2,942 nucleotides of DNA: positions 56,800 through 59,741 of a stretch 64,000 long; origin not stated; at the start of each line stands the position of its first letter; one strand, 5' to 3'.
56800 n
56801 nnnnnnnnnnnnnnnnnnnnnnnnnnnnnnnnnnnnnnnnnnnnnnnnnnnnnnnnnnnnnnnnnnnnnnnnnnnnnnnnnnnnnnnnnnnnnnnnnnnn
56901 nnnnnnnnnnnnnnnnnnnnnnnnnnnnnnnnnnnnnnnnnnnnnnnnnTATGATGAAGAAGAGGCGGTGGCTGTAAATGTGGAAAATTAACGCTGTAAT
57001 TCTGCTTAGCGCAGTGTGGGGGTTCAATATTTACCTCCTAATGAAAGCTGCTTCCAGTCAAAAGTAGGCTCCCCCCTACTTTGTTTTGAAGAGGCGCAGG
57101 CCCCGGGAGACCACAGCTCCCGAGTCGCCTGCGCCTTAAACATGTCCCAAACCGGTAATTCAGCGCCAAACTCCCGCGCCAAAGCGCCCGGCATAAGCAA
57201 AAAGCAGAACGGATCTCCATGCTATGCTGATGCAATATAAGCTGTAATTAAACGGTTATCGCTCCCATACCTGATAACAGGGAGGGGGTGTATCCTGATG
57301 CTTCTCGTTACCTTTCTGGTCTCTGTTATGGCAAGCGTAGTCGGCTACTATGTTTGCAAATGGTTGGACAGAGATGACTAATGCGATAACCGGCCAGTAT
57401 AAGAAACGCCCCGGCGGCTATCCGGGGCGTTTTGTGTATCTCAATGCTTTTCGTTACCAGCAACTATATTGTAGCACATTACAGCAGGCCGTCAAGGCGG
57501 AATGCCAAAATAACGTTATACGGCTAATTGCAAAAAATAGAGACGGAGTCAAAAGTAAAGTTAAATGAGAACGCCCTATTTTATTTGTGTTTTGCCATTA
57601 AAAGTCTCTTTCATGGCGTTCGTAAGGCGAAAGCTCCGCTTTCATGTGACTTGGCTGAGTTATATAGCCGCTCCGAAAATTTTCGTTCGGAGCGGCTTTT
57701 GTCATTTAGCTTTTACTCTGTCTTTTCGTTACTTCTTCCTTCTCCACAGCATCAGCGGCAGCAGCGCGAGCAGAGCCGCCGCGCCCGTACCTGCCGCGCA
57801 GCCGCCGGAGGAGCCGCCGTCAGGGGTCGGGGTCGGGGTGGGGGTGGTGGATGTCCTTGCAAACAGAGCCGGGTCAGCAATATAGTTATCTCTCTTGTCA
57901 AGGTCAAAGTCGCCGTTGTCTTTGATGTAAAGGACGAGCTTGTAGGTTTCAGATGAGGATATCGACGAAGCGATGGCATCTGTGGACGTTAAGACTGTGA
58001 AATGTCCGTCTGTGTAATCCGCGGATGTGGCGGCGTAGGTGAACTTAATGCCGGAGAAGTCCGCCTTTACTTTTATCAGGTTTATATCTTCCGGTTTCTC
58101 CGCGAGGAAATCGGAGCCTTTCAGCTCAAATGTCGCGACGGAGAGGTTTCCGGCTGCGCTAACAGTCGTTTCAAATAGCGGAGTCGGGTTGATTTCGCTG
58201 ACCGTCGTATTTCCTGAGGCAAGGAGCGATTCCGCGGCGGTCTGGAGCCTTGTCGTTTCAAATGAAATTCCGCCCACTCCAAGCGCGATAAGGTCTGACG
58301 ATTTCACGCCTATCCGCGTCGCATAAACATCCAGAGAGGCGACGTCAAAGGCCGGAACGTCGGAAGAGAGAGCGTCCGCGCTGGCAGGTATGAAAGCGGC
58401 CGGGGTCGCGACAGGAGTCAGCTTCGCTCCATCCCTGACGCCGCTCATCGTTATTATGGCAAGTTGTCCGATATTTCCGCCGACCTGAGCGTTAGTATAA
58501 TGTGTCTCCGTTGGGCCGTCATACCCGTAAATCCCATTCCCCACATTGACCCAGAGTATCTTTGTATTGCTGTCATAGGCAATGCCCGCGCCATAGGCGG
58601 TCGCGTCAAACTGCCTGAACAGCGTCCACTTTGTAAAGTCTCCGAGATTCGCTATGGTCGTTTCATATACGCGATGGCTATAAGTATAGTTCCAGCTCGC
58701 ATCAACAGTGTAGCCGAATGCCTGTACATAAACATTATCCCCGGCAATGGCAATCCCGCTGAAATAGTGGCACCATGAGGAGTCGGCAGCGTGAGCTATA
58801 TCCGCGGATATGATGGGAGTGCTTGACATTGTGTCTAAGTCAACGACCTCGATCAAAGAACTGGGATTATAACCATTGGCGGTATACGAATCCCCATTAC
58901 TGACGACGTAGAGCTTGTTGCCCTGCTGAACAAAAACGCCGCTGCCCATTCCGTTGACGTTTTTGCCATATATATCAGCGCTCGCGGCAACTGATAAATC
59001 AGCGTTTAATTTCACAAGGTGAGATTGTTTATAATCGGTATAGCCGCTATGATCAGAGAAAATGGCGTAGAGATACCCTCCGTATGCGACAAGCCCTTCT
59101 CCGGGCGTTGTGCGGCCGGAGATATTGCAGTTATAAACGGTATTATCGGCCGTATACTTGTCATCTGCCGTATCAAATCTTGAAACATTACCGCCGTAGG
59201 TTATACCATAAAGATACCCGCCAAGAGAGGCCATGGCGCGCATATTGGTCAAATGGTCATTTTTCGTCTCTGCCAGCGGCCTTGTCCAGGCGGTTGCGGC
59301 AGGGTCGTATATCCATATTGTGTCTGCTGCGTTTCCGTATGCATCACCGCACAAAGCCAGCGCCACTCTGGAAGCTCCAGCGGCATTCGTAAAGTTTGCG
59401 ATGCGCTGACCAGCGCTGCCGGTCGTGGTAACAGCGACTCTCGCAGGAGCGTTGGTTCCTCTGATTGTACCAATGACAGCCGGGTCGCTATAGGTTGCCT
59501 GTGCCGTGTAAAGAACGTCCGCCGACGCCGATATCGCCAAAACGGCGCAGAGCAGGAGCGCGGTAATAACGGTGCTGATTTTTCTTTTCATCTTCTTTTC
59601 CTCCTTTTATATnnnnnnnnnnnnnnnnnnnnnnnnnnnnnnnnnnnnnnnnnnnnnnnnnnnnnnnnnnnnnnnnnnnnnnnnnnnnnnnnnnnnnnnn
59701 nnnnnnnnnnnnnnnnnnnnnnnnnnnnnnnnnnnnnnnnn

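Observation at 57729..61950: B12 riboswitch controls a TonB-dependent receptor plus a propeller-like Synerg-CTERM surface protein: a possible BtuG-like corrinoid-capture partner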

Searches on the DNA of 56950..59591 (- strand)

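Call 11: search_rna_families(sources=[L001, L002, L003], threshold=gathering)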
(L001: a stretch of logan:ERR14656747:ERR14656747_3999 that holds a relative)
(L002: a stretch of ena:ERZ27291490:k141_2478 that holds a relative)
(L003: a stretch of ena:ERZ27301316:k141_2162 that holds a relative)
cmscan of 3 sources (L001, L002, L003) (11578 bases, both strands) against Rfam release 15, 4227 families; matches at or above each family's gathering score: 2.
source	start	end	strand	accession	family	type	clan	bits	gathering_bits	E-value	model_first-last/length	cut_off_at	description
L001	118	313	+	RF00174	Cobalamin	Cis-reg; riboswitch;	CL00101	89.7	31.5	1.3e-21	1-189/189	no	Cobalamin riboswitch aptamer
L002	426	599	+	RF00174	Cobalamin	Cis-reg; riboswitch;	CL00101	87.6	31.5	5.4e-21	1-189/189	no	Cobalamin riboswitch aptamer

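Call 70: search_rna_families(sources=[L022, L023, L024, L025], threshold=gathering)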
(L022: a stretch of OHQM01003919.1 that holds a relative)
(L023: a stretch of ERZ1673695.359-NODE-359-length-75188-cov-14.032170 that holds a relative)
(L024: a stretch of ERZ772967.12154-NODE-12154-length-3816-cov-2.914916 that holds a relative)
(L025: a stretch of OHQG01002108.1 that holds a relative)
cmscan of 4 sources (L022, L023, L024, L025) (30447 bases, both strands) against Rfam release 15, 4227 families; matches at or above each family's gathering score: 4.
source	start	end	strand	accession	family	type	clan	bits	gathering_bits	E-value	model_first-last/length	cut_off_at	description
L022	2538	2709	+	RF00174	Cobalamin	Cis-reg; riboswitch;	CL00101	82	31.5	5.6e-19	1-189/189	no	Cobalamin riboswitch aptamer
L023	8513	8684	+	RF00174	Cobalamin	Cis-reg; riboswitch;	CL00101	82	31.5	5.6e-19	1-189/189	no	Cobalamin riboswitch aptamer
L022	3648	3824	-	RF00174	Cobalamin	Cis-reg; riboswitch;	CL00101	77.8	31.5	9.1e-18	1-189/189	no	Cobalamin riboswitch aptamer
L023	22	262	+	RF00174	Cobalamin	Cis-reg; riboswitch;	CL00101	62.6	31.5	2e-13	1-189/189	no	Cobalamin riboswitch aptamer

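Call 73: search_rna_families(source=window, start=56950, end=57750, threshold=evalue, max_evalue=1)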
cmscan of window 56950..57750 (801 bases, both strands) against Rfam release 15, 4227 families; matches with E-value up to 1: 3.
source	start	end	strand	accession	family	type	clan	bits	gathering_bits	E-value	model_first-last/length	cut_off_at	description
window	57537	57703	+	RF01470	rli38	Gene; sRNA;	-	25.1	49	0.43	1-150/150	no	Listeria sRNA rli38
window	57365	57451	+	RF02621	BSnc120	Gene; sRNA;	-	22.3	114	0.022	1-88/88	no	Brucella sRNA 120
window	57404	57519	-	RF01822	RsaJ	Gene; sRNA;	-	17.4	100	0.12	1-287/287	no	RNA Staph. aureus A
